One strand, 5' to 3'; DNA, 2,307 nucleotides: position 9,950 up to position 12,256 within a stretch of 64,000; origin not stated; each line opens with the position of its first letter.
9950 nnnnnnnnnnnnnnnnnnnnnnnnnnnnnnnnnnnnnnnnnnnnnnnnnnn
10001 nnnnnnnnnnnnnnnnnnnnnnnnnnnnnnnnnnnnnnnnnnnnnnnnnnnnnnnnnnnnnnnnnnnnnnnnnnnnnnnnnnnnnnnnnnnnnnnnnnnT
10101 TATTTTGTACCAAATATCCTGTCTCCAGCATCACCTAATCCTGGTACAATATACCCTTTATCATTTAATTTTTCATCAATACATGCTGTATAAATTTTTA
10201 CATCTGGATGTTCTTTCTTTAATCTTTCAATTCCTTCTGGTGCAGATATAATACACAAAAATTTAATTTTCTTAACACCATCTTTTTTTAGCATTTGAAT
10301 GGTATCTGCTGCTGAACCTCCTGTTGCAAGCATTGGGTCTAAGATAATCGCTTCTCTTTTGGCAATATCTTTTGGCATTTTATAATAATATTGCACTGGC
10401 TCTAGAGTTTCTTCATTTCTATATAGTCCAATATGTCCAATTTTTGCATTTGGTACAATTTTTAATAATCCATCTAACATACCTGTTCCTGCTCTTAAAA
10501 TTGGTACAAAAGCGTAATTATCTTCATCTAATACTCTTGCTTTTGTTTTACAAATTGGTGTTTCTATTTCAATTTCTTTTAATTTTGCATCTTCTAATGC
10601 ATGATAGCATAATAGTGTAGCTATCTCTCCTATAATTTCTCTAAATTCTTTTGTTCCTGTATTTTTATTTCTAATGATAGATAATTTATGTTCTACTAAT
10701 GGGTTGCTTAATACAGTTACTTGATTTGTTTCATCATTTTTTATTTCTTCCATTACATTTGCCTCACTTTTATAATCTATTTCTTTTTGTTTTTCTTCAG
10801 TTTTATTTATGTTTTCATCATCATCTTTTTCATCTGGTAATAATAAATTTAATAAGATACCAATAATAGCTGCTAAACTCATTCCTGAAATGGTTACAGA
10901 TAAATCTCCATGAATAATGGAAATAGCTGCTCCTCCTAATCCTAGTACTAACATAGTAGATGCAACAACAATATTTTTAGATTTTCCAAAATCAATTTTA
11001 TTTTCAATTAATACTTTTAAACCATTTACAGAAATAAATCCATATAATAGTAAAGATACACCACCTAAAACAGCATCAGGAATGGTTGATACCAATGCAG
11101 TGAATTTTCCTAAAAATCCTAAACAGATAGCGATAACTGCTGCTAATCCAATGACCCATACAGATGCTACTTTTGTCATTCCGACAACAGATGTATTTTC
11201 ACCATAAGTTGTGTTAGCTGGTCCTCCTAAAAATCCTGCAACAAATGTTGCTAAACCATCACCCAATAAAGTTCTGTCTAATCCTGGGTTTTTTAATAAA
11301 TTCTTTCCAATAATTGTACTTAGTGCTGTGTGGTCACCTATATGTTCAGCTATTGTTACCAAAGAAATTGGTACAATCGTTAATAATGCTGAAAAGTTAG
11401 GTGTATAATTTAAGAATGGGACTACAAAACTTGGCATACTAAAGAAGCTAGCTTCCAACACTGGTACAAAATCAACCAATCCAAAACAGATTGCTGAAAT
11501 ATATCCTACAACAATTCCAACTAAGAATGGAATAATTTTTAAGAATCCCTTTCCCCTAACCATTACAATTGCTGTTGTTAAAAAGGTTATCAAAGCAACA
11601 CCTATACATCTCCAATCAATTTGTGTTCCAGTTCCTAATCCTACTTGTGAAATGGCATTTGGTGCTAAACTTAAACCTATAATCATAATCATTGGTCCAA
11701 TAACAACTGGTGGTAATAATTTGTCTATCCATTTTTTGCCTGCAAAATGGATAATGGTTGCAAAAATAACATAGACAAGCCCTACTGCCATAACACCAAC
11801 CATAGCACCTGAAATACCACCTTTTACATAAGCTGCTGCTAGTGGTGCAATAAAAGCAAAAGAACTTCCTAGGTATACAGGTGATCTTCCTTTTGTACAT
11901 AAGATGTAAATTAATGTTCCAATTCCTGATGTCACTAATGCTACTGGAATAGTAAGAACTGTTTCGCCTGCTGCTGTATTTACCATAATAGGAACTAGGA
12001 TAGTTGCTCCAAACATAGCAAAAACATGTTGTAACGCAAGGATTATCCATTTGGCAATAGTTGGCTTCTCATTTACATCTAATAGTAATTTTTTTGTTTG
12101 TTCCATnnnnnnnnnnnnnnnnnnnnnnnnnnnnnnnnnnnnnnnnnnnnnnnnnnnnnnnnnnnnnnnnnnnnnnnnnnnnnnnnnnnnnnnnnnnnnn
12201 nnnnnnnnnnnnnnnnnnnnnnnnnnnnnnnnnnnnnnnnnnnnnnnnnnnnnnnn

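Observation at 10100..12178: Single-ORF fusion of a uracil permease with uracil phosphoribosyltransferase, behind a leader terminator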

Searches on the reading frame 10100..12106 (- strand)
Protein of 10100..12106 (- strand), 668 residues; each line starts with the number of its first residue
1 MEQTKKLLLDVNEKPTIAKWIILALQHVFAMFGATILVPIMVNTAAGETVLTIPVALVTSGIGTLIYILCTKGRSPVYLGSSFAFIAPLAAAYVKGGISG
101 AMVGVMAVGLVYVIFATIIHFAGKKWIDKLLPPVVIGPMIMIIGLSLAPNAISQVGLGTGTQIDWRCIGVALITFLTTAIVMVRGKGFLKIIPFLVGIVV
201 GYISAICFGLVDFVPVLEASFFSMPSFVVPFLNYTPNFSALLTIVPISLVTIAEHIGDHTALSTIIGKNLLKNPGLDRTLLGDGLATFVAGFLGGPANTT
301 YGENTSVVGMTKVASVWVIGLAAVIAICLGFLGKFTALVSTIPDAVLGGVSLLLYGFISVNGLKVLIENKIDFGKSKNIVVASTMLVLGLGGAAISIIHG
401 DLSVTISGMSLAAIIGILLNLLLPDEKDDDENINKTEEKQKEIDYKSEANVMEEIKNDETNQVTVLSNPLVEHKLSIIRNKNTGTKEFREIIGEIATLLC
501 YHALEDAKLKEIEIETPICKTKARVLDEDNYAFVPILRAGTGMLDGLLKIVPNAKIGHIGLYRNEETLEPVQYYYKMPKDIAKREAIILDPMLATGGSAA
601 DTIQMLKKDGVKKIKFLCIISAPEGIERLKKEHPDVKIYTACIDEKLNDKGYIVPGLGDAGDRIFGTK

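Call 3: search_protein_families(library=pfam, proteins=[window:10100-12106:-], max_evalue=0.01)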
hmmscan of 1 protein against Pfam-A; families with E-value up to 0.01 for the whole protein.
window:10100-12106:- (668 aa): 4 families
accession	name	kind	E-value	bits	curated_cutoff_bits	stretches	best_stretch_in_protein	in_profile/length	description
PF00860.26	Xan_ur_permease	-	1.5e-92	310.8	27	1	19-395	2-386/389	Permease family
PF14681.12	UPRTase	-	1.5e-77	260.2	27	1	465-667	1-206/206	Uracil phosphoribosyltransferase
PF00156.33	Pribosyltran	-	2.8e-07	30.4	26.3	1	526-632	26-136/158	Phosphoribosyl transferase domain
PF24390.1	PRTase-CE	-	0.00039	20.8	27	1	565-644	85-172/253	PRTase-CE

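Call 4: search_protein_families(library=ncbifam, proteins=[window:10100-12106:-], max_evalue=0.01)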
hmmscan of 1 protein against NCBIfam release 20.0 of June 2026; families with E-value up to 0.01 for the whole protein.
window:10100-12106:- (668 aa): 14 families
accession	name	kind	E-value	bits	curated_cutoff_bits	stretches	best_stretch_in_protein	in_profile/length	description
NF007995.0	PRK10720.1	equivalog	5.7e-122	407.6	477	1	7-423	4-406/429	uracil permease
TIGR00801.1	ncs2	superfamily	1.2e-115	386.8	291.8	1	15-422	2-415/415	NCS2 family nucleobase:cation symporter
TIGR01091.1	upp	equivalog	7.9e-87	290.3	208.35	1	463-668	2-207/207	uracil phosphoribosyltransferase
NF001097.0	PRK00129.1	equivalog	7.9e-87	290.3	114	1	462-668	3-209/209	uracil phosphoribosyltransferase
TIGR03616.1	RutG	equivalog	6.4e-78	262.4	758.65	1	8-424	20-426/429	pyrimidine utilization transport protein G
TIGR03173.1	pbuX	subfamily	2.2e-68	230.9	414.15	1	23-424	1-407/407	xanthine permease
NF002095.0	PRK00934.1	equivalog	4.4e-07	29.3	296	1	580-619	202-241/287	ribose-phosphate diphosphokinase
TIGR01251.1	ribP_PPkin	subfamily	3.3e-05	23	113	1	577-619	204-246/309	ribose-phosphate diphosphokinase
NF005299.0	PRK06827.1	subfamily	0.00016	20.5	327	1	577-632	259-315/383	phosphoribosylpyrophosphate synthetase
NF002758.0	PRK02812.1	equivalog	0.00061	19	518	1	580-643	227-292/330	ribose-phosphate pyrophosphokinase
NF002636.0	PRK02304.1-5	equivalog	0.0029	17.1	125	1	583-621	117-155/176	adenine phosphoribosyltransferase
NF002844.0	PRK03092.1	equivalog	0.0062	15.8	438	0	579-632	219-274/326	ribose-phosphate diphosphokinase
NF002320.0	PRK01259.1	subfamily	0.007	15.8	297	0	580-645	211-278/316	ribose-phosphate diphosphokinase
NF040646.1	HPT_Archaea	equivalog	0.0083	15.7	200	0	585-634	116-166/184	hypoxanthine/guanine phosphoribosyltransferase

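Call 7: find_homologous_proteins(query=window:10100-12106:-, max_evalue=1e-10)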
Query window:10100-12106:- (668 aa): 8000 proteins with E <= 1e-10 among 8000 candidates; the best 120 are listed.
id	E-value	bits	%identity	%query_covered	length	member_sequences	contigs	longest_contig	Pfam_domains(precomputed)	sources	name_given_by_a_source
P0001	0.0e+0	1453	100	100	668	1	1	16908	PF14681.13,PF00156.34,PF00860.27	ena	-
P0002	0.0e+0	1451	100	100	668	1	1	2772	PF14681.13,PF00156.34,PF00860.27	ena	-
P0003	0.0e+0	1447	99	100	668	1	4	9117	PF14681.13,PF00156.34,PF00860.27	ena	-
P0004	0.0e+0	1445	99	100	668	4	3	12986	PF14681.13,PF00156.34,PF00860.27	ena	-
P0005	0.0e+0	1436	98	100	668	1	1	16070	PF14681.13,PF00156.34,PF00860.27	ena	-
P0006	0.0e+0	1430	98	100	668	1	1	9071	PF14681.13,PF00156.34,PF00860.27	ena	-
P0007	0.0e+0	1415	97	100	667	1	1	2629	PF14681.13,PF00156.34,PF00860.27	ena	-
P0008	0.0e+0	1413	97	100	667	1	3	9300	PF14681.13,PF00156.34,PF00860.27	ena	-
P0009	0.0e+0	1412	97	100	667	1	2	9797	PF14681.13,PF00156.34,PF00860.27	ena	-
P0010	0.0e+0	1410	96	100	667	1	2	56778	PF14681.13,PF00156.34,PF00860.27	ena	-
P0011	0.0e+0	1408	96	100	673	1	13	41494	PF14681.13,PF00156.34,PF00860.27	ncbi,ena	-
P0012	0.0e+0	1406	96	100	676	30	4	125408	PF14681.13,PF00156.34,PF00860.27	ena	-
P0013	0.0e+0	1405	96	100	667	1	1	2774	PF14681.13,PF00156.34,PF00860.27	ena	-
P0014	0.0e+0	1405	96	100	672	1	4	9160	PF14681.13,PF00156.34,PF00860.27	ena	-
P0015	0.0e+0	1405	96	100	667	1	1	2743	PF14681.13,PF00156.34,PF00860.27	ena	-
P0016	0.0e+0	1404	96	100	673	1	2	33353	PF14681.13,PF00156.34,PF00860.27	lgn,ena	-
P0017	0.0e+0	1403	96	100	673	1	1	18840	PF14681.13,PF00156.34,PF00860.27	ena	-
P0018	0.0e+0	1403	96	100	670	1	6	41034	PF14681.13,PF00156.34,PF00860.27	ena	-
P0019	0.0e+0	1403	96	100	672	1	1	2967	PF14681.13,PF00156.34,PF00860.27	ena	-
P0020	0.0e+0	1403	96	100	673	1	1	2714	PF14681.13,PF00156.34,PF00860.27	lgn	-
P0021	0.0e+0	1403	96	100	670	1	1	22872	PF14681.13,PF00156.34,PF00860.27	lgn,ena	-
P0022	0.0e+0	1402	96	100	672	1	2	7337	PF14681.13,PF00156.34,PF00860.27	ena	-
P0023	0.0e+0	1402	96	100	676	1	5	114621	PF14681.13,PF00156.34,PF00860.27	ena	-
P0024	0.0e+0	1402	96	100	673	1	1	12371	PF14681.13,PF00156.34,PF00860.27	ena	-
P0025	0.0e+0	1401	96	100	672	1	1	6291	PF14681.13,PF00156.34,PF00860.27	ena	-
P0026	0.0e+0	1401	96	100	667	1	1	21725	PF14681.13,PF00156.34,PF00860.27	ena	-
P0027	0.0e+0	1401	96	100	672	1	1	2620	PF14681.13,PF00156.34,PF00860.27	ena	-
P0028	0.0e+0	1401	96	100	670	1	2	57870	PF14681.13,PF00156.34,PF00860.27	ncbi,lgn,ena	-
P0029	0.0e+0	1401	96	100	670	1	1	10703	PF14681.13,PF00156.34,PF00860.27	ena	-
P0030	0.0e+0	1401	96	100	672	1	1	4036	PF14681.13,PF00156.34,PF00860.27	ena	-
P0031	0.0e+0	1400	96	100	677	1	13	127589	PF14681.13,PF00156.34,PF00860.27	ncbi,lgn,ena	-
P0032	0.0e+0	1400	96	100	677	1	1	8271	PF14681.13,PF00156.34,PF00860.27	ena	-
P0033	0.0e+0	1399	96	100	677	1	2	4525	PF14681.13,PF00156.34,PF00860.27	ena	-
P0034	0.0e+0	1399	96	100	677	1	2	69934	PF14681.13,PF00156.34,PF00860.27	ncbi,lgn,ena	-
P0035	0.0e+0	1399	96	100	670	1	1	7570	PF14681.13,PF00156.34,PF00860.27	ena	-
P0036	0.0e+0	1399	96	100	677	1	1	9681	PF14681.13,PF00156.34,PF00860.27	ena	-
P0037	0.0e+0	1398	96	100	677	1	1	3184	PF14681.13,PF00156.34,PF00860.27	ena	-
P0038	0.0e+0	1398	96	100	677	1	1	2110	PF14681.13,PF00156.34,PF00860.27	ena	-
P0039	0.0e+0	1398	96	100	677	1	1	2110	PF14681.13,PF00156.34,PF00860.27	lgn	-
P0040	0.0e+0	1398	96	100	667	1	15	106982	PF14681.13,PF00156.34,PF00860.27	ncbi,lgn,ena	-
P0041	0.0e+0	1397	96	100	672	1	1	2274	PF14681.13,PF00156.34,PF00860.27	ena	-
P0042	0.0e+0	1397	96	100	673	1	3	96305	PF14681.13,PF00156.34,PF00860.27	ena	-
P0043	0.0e+0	1397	96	100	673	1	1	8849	PF14681.13,PF00156.34,PF00860.27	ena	-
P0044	0.0e+0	1396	95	100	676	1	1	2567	PF14681.13,PF00156.34,PF00860.27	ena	-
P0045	0.0e+0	1396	96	100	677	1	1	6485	PF14681.13,PF00156.34,PF00860.27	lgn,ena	-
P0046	0.0e+0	1396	95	100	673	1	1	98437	PF14681.13,PF00156.34,PF00860.27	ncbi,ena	-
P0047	0.0e+0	1396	96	100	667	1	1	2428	PF14681.13,PF00156.34,PF00860.27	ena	-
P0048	0.0e+0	1396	96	100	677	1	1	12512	PF14681.13,PF00156.34,PF00860.27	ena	-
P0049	0.0e+0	1395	96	100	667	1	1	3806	PF14681.13,PF00156.34,PF00860.27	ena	-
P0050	0.0e+0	1394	96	100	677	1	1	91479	PF14681.13,PF00156.34,PF00860.27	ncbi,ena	-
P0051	0.0e+0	1394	95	100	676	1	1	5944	PF14681.13,PF00156.34,PF00860.27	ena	-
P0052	0.0e+0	1394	95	100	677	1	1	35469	PF14681.13,PF00156.34,PF00860.27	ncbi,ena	-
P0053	0.0e+0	1393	96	100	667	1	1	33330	PF14681.13,PF00156.34,PF00860.27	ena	-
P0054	0.0e+0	1393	96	100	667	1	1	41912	PF14681.13,PF00156.34,PF00860.27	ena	-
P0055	0.0e+0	1392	95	100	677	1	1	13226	PF14681.13,PF00156.34,PF00860.27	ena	-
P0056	0.0e+0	1392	96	100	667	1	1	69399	PF14681.13,PF00156.34,PF00860.27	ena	-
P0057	0.0e+0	1392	95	100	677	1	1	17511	PF14681.13,PF00156.34,PF00860.27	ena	-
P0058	0.0e+0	1391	95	100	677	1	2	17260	PF14681.13,PF00156.34,PF00860.27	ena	-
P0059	0.0e+0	1391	95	100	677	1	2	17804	PF14681.13,PF00156.34,PF00860.27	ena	-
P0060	0.0e+0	1391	95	100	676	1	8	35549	PF14681.13,PF00156.34,PF00860.27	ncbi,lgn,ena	-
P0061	0.0e+0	1390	95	100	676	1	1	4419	PF14681.13,PF00156.34,PF00860.27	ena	-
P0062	0.0e+0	1390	95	100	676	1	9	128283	PF14681.13,PF00156.34,PF00860.27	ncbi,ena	-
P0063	0.0e+0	1390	94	100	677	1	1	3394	PF14681.13,PF00156.34,PF00860.27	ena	-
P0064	0.0e+0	1390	95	100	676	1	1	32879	PF14681.13,PF00156.34,PF00860.27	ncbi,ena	-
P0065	0.0e+0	1390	94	100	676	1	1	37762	PF14681.13,PF00156.34,PF00860.27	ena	-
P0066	0.0e+0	1390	94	100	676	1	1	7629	PF14681.13,PF00156.34,PF00860.27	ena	-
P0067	0.0e+0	1390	95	100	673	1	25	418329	PF14681.13,PF00156.34,PF00860.27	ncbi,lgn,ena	-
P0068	0.0e+0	1389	95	100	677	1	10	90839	PF14681.13,PF00156.34,PF00860.27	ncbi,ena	-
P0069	0.0e+0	1389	95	100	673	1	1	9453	PF14681.13,PF00156.34,PF00860.27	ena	-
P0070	0.0e+0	1388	95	100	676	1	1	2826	PF14681.13,PF00156.34,PF00860.27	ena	-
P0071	0.0e+0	1388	94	100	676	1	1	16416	PF14681.13,PF00156.34,PF00860.27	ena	-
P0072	0.0e+0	1388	94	100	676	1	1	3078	PF14681.13,PF00156.34,PF00860.27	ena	-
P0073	0.0e+0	1388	95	100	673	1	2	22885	PF14681.13,PF00156.34,PF00860.27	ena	-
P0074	0.0e+0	1388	94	100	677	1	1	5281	PF14681.13,PF00156.34,PF00860.27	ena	-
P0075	0.0e+0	1387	94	100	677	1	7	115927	PF14681.13,PF00156.34,PF00860.27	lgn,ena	-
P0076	0.0e+0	1386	94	100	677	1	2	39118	PF14681.13,PF00156.34,PF00860.27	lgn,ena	-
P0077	0.0e+0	1386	95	100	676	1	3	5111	PF14681.13,PF00156.34,PF00860.27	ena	-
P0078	0.0e+0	1385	94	100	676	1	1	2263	PF14681.13,PF00156.34,PF00860.27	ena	-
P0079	0.0e+0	1385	94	100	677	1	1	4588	PF14681.13,PF00156.34,PF00860.27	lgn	-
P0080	0.0e+0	1384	95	100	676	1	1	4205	PF14681.13,PF00156.34,PF00860.27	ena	-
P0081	0.0e+0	1384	95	100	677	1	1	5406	PF14681.13,PF00156.34,PF00860.27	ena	-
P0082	0.0e+0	1384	95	100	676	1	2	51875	PF14681.13,PF00156.34,PF00860.27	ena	-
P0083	0.0e+0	1383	94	100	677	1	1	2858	PF14681.13,PF00156.34,PF00860.27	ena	-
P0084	0.0e+0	1383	95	100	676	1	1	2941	PF14681.13,PF00156.34,PF00860.27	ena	-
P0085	0.0e+0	1383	94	100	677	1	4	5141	PF14681.13,PF00156.34,PF00860.27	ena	-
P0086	0.0e+0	1382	94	100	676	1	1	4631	PF14681.13,PF00156.34,PF00860.27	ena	-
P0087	0.0e+0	1382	95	100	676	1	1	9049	PF14681.13,PF00156.34,PF00860.27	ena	-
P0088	0.0e+0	1381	94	100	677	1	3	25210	PF14681.13,PF00156.34,PF00860.27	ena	-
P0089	0.0e+0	1381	94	100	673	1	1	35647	PF14681.13,PF00156.34,PF00860.27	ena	-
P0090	0.0e+0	1381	94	100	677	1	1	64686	PF14681.13,PF00156.34,PF00860.27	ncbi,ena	-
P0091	0.0e+0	1380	94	100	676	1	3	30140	PF14681.13,PF00156.34,PF00860.27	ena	-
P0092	0.0e+0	1380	94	100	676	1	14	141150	PF14681.13,PF00156.34,PF00860.27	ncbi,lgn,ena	-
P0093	0.0e+0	1380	94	100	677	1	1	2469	PF14681.13,PF00156.34,PF00860.27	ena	-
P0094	0.0e+0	1380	94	100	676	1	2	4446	PF14681.13,PF00156.34,PF00860.27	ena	-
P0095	0.0e+0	1380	94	100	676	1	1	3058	PF14681.13,PF00156.34,PF00860.27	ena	-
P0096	0.0e+0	1379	94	100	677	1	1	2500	PF14681.13,PF00156.34,PF00860.27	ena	-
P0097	0.0e+0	1379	94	100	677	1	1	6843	PF14681.13,PF00156.34,PF00860.27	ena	-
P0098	0.0e+0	1379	93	100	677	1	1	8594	PF14681.13,PF00156.34,PF00860.27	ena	-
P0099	0.0e+0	1379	94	100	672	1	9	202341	PF14681.13,PF00156.34,PF00860.27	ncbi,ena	-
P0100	0.0e+0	1377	94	100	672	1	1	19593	PF14681.13,PF00156.34,PF00860.27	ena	-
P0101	0.0e+0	1377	94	100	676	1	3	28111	PF14681.13,PF00156.34,PF00860.27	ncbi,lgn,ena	-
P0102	0.0e+0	1377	94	100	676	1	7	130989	PF14681.13,PF00156.34,PF00860.27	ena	-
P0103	0.0e+0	1377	94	100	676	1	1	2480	PF14681.13,PF00156.34,PF00860.27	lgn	-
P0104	0.0e+0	1377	94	100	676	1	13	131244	PF14681.13,PF00156.34,PF00860.27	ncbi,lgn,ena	-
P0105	0.0e+0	1377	94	100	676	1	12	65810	PF14681.13,PF00156.34,PF00860.27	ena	-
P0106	0.0e+0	1377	94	100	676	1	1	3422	PF14681.13,PF00156.34,PF00860.27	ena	-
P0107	0.0e+0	1377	94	100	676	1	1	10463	PF14681.13,PF00156.34,PF00860.27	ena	-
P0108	0.0e+0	1377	94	100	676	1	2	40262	PF14681.13,PF00156.34,PF00860.27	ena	-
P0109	0.0e+0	1376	94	100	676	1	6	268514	PF14681.13,PF00156.34,PF00860.27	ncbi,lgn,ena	-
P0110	0.0e+0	1375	93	100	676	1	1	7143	PF14681.13,PF00156.34,PF00860.27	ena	-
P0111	0.0e+0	1375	94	100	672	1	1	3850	PF14681.13,PF00156.34,PF00860.27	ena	-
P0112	0.0e+0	1375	94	100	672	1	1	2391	PF14681.13,PF00156.34,PF00860.27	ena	-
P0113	0.0e+0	1375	94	100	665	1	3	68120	PF14681.13,PF00156.34,PF00860.27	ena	-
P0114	0.0e+0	1374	94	100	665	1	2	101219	PF14681.13,PF00156.34,PF00860.27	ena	-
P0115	0.0e+0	1374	93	100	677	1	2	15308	PF14681.13,PF00156.34,PF00860.27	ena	-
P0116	0.0e+0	1374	94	100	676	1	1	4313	PF14681.13,PF00156.34,PF00860.27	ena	-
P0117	0.0e+0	1374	94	100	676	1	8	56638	PF14681.13,PF00156.34,PF00860.27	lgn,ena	-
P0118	0.0e+0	1374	94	100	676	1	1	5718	PF14681.13,PF00156.34,PF00860.27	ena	-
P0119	0.0e+0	1374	93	100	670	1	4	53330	PF14681.13,PF00156.34,PF00860.27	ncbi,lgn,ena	-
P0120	0.0e+0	1374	94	100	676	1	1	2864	PF14681.13,PF00156.34,PF00860.27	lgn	-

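Call 9: list_cluster_members(proteins=[P0067, P0109, P0011, P0001])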
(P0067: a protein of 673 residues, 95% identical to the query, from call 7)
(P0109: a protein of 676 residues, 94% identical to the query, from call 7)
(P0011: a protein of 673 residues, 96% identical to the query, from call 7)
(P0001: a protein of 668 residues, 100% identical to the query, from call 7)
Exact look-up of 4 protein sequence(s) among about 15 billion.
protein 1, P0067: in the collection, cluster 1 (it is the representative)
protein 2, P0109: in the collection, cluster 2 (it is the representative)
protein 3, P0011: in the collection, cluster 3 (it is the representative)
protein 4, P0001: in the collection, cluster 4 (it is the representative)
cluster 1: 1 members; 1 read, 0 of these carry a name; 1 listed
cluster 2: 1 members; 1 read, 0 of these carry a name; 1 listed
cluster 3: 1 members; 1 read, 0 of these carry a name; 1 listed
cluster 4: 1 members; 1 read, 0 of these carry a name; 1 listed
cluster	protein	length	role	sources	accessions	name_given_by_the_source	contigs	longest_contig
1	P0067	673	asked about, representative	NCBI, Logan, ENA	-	-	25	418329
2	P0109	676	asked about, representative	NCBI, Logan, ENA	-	-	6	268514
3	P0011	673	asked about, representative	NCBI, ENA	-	-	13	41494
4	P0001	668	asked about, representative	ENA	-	-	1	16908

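Call 12: find_encoding_contigs(protein=P0067, flank=6000, max_places=4)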
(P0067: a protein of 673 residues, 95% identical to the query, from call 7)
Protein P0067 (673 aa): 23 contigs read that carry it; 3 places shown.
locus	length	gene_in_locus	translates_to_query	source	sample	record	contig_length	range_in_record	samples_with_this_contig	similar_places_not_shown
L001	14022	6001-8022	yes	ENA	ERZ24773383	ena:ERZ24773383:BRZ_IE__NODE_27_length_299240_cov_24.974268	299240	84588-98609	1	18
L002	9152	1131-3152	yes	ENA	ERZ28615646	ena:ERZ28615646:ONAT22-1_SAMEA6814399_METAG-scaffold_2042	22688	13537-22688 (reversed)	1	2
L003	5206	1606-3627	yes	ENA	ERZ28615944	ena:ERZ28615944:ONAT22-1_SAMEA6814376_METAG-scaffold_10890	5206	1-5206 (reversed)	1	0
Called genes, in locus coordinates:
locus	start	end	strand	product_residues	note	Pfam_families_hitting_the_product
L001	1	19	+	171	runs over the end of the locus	PF01257:2Fe-2S_thioredx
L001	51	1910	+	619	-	PF01257:2Fe-2S_thioredx, PF01512:Complex1_51K, PF10531:SLBB (weak), PF10589:NADH_4Fe-4S, PF00037:Fer4, PF12838:Fer4_7, PF13187:Fer4_9, PF13237:Fer4_10, +6 more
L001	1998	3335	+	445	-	PF03051:Peptidase_C1_2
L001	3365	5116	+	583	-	PF13510:Fer2_4, PF10588:NADH-G_4Fe-4S_3, PF22117:Fer4_Nqo3, PF12838:Fer4_7 (weak), PF00037:Fer4 (weak), PF02906:Fe_hyd_lg_C, PF02256:Fe_hyd_SSU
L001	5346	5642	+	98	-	-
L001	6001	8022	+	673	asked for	PF00860:Xan_ur_permease, PF14681:UPRTase, PF00156:Pribosyltran (weak)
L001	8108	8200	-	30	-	-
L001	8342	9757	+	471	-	PF21799:MurD-like_N, PF08245:Mur_ligase_M, PF02875:Mur_ligase_C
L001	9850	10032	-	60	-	-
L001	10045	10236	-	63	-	-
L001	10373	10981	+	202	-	-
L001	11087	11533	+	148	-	PF00571:CBS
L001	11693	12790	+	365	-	PF01594:AI-2E_transport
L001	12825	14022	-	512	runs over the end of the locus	PF00117:GATase, PF07722:Peptidase_C26, PF02540:NAD_synthase (faint), PF03054:tRNA_Me_trans (faint), PF00958:GMP_synt_C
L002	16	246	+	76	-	PF02256:Fe_hyd_SSU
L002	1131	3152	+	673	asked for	PF00860:Xan_ur_permease, PF14681:UPRTase, PF00156:Pribosyltran (weak)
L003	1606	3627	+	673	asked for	PF00860:Xan_ur_permease, PF14681:UPRTase, PF00156:Pribosyltran (weak)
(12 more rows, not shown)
